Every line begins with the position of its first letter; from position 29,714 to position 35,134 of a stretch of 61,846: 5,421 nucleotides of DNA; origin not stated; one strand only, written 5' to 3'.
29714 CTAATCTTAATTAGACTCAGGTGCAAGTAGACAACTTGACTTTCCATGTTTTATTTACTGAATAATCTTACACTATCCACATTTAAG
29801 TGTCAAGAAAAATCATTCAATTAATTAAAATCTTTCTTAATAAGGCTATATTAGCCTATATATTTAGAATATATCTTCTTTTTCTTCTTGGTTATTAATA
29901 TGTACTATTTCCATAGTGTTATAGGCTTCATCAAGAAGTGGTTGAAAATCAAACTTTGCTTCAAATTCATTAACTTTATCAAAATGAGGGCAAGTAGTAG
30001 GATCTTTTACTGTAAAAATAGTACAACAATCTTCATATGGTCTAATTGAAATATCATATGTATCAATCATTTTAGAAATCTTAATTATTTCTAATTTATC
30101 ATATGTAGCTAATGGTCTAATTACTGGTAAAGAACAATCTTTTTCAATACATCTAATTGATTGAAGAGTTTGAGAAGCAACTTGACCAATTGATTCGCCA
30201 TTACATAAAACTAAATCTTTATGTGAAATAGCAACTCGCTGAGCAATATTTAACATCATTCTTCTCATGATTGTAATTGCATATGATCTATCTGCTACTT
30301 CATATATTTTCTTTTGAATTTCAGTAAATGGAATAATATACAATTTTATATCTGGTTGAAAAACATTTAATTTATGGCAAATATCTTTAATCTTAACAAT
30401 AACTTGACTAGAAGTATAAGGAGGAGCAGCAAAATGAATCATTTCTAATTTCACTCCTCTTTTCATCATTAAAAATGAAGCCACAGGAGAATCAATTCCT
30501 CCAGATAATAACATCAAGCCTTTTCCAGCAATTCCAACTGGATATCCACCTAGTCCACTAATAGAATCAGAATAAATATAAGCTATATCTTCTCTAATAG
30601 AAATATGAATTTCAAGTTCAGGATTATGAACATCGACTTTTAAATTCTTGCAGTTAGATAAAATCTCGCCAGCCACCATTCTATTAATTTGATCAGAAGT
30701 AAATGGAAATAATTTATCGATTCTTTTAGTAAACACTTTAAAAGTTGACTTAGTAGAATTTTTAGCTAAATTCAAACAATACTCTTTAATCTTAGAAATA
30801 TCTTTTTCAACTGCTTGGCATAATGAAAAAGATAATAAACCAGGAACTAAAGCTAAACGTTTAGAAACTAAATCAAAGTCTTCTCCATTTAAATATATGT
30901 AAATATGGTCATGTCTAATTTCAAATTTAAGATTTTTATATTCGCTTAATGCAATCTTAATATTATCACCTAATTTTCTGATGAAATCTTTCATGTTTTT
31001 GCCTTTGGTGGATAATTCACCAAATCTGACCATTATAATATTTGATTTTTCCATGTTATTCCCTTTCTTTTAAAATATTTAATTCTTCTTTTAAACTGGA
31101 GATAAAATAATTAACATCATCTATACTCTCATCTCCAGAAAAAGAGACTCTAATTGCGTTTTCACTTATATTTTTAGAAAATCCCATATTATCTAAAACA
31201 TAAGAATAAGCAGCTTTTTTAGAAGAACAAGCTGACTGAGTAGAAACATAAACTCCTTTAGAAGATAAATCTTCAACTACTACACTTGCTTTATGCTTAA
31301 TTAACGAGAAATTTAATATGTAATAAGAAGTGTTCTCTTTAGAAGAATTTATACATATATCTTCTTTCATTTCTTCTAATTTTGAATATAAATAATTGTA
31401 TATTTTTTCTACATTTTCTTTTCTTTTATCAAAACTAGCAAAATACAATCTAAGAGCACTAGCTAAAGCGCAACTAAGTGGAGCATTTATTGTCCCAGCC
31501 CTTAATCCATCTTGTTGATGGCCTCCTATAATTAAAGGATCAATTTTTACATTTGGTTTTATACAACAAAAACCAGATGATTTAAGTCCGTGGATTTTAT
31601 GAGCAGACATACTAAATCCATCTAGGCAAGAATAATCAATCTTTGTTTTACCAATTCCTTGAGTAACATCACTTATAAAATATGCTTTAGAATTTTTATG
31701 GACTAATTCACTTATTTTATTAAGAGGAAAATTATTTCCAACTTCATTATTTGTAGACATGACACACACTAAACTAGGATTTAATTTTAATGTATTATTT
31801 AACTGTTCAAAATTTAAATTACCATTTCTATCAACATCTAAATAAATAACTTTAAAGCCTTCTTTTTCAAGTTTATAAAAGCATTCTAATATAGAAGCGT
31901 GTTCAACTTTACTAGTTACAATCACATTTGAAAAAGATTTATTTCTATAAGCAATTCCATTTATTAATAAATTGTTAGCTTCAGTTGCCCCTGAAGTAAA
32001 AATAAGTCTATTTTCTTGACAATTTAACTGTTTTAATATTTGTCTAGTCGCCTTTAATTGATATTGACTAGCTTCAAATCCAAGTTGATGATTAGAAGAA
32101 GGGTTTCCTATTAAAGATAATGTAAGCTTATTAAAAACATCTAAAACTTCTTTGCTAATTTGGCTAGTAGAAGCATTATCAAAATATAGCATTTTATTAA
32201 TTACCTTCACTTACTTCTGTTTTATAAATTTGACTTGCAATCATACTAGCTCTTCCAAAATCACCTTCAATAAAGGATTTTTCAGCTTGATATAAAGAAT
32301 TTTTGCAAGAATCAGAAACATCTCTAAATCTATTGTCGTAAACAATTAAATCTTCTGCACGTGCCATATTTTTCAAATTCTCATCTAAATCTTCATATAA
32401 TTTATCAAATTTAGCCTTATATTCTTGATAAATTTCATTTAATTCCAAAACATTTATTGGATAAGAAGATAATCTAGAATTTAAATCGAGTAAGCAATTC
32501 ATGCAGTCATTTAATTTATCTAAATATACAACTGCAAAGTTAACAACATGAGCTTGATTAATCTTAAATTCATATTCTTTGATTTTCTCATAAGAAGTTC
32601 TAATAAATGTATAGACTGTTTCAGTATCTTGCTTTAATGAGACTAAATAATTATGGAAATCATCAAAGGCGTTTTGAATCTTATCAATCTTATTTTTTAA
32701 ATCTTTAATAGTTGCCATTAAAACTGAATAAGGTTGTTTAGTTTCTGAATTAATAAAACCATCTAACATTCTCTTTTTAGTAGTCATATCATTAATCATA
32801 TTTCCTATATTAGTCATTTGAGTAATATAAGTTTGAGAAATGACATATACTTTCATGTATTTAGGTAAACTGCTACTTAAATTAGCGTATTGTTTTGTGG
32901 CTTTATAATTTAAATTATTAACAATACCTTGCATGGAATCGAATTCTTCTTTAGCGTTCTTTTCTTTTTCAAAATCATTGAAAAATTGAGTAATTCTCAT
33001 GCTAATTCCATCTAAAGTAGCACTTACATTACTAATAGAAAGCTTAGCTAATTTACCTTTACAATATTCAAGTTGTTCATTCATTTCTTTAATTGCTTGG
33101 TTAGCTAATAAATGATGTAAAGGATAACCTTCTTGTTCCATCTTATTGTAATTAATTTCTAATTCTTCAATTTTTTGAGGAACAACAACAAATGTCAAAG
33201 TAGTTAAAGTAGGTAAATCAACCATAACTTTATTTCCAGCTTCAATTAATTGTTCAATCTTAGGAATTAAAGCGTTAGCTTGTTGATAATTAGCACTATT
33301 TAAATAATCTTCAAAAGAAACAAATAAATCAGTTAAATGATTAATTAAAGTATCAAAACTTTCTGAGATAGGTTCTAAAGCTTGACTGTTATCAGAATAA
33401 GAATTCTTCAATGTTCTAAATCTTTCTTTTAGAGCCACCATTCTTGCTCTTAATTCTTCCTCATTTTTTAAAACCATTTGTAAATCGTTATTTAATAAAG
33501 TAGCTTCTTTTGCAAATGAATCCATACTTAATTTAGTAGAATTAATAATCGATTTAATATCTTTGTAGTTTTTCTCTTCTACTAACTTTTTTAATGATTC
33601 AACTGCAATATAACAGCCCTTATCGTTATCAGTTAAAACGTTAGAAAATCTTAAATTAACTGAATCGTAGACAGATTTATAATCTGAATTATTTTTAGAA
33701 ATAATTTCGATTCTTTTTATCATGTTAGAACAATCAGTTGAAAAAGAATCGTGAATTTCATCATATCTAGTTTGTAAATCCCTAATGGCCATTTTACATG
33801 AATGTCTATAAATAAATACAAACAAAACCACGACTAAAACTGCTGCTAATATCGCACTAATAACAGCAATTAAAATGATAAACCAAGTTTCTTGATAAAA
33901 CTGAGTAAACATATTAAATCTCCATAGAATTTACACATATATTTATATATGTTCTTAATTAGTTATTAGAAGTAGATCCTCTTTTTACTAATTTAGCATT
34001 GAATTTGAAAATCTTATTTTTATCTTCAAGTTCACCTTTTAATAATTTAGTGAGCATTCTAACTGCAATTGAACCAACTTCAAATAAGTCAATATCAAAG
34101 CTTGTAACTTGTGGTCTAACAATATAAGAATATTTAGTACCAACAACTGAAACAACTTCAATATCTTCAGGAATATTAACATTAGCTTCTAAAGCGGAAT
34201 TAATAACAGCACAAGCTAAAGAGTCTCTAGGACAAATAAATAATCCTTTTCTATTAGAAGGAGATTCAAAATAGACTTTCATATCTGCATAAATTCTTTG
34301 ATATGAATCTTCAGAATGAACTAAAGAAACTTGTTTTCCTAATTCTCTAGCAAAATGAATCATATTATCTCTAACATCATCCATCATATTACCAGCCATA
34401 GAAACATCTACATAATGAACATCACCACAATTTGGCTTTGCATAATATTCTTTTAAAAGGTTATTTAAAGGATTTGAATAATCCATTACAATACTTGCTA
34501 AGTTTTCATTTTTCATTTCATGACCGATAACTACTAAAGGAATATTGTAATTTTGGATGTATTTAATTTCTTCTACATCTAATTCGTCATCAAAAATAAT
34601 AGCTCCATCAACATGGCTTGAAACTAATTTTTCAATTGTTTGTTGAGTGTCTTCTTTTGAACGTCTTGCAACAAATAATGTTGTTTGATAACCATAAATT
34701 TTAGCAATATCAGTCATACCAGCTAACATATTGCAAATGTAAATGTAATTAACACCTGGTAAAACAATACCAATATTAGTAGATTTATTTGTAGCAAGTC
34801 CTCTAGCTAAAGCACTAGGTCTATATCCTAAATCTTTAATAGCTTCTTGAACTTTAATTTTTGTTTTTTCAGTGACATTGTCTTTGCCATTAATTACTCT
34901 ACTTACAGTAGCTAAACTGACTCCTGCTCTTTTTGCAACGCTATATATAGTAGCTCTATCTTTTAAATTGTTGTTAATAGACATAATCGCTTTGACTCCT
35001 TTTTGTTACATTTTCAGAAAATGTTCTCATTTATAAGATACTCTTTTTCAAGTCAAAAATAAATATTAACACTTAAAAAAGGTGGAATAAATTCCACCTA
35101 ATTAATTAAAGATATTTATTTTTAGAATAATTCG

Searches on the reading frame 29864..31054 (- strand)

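Call 55: search_protein_families(library=pfam, proteins=[window:29864-31054:-], max_evalue=0.001)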
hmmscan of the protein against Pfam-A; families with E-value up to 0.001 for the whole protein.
window:29864-31054:- (396 aa): 4 families
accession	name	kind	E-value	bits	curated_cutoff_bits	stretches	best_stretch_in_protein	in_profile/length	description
PF02568.20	ThiI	-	1.8e-61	207.7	20.5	1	174-370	1-197/197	Thiamine biosynthesis protein (ThiI)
PF22025.1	ThiI_fer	-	1.2e-21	77.4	25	1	6-77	1-72/72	ThiI ferredoxin-like domain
PF02926.22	THUMP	-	2.1e-19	70.2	20.6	1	83-163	1-84/84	THUMP domain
PF06508.19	QueC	-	4.7e-05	23.4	22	1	179-234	2-56/210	Queuosine biosynthesis protein QueC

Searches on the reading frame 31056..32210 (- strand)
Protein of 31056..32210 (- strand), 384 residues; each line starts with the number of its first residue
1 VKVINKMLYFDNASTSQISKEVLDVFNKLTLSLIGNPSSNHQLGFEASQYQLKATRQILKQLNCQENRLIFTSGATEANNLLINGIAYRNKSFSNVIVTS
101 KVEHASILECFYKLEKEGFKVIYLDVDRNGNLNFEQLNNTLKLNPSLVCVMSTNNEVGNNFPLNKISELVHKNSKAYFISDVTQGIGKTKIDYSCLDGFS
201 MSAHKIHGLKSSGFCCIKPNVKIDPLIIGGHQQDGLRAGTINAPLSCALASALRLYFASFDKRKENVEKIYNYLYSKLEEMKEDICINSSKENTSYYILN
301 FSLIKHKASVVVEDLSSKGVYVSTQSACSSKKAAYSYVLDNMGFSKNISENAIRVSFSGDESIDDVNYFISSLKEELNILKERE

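Call 55: search_protein_families(library=pfam, proteins=[window:31056-32210:-], max_evalue=0.001)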
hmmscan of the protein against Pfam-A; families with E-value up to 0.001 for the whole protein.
window:31056-32210:- (384 aa): 1 family
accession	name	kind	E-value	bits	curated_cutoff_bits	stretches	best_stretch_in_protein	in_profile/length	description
PF00266.25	Aminotran_5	-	1.8e-52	179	21.5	1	9-369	2-371/371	Aminotransferase class-V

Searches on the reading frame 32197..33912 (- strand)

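Call 55: search_protein_families(library=pfam, proteins=[window:32197-33912:-], max_evalue=0.001)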
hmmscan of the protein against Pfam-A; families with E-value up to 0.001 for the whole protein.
window:32197-33912:- (571 aa): 1 family
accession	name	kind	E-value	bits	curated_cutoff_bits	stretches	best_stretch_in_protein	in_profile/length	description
PF06160.17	EzrA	-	2.3e-64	218.1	39.6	1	18-562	2-541/557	Septation ring formation regulator, EzrA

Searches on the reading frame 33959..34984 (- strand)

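Call 71: search_protein_families(library=pfam, proteins=[window:33959-34984:-], max_evalue=0.00001)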
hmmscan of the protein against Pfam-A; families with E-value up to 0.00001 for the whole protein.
window:33959-34984:- (341 aa): 4 families
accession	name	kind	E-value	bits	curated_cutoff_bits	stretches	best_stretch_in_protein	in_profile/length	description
PF00356.27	LacI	-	6.4e-18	64.7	27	1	12-57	1-46/46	Bacterial regulatory proteins, lacI family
PF13377.12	Peripla_BP_3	-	1.3e-17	64.8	26.5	1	242-338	76-167/167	Periplasmic binding protein-like domain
PF00532.27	Peripla_BP_1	-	4.4e-08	33.4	22.2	1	70-313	3-259/281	Periplasmic binding proteins and sugar binding domain of LacI family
PF13407.12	Peripla_BP_4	-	2.8e-06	27.5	35.1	0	71-318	1-257/258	Periplasmic binding protein domain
